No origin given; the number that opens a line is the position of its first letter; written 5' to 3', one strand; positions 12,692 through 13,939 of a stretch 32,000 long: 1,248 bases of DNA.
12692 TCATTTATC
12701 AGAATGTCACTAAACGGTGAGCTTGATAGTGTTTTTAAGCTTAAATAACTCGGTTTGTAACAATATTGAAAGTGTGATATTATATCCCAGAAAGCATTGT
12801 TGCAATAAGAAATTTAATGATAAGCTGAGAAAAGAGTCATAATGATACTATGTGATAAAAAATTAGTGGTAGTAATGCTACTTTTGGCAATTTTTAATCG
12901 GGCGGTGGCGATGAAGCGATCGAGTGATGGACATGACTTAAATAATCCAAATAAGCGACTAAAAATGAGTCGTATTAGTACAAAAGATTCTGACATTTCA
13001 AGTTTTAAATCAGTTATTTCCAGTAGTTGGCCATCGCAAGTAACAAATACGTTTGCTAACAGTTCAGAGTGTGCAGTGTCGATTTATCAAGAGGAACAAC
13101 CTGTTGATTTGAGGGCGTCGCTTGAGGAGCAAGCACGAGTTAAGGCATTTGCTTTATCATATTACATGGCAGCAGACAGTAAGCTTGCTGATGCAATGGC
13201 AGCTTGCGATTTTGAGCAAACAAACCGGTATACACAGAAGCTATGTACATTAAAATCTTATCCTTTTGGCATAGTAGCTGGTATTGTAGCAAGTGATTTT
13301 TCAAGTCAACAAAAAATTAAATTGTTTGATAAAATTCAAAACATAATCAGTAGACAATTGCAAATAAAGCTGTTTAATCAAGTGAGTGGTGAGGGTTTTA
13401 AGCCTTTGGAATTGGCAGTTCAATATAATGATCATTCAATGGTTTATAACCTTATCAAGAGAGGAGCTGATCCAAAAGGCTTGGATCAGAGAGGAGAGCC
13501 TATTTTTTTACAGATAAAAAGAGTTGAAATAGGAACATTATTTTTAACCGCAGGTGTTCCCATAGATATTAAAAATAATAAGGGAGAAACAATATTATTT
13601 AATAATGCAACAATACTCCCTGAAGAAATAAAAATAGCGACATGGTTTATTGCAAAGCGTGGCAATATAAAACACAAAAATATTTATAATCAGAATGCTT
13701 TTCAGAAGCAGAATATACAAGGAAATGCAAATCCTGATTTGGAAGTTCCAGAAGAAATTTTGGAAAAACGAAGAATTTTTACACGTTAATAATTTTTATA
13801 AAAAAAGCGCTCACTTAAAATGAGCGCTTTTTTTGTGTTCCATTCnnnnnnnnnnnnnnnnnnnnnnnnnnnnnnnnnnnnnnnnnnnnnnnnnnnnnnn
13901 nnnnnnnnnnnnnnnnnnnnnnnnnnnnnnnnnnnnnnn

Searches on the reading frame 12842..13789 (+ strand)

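Call 9: search_protein_families(library=pfam, proteins=[window:12842-13789:+], max_evalue=0.001)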
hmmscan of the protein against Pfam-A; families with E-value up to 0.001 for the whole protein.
window:12842-13789:+ (315 aa): 0 families

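Call 94: search_protein_families(library=pfam, proteins=[window:12842-13789:+], max_evalue=10)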
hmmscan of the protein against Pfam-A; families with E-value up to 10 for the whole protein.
window:12842-13789:+ (315 aa): 4 families
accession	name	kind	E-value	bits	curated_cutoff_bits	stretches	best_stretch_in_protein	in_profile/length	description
PF13857.12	Ank_5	-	0.003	18.4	27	1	179-218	10-49/56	Ankyrin repeats (many copies)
PF12796.13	Ank_2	-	0.0093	16.9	27.3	1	189-277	1-87/90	Ankyrin repeats (3 copies)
PF00023.36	Ank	-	0.018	15.8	21.1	1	185-211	2-28/33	Ankyrin repeat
PF13606.12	Ank_3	-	0.019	15.9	22.3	1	185-211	2-28/30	Ankyrin repeat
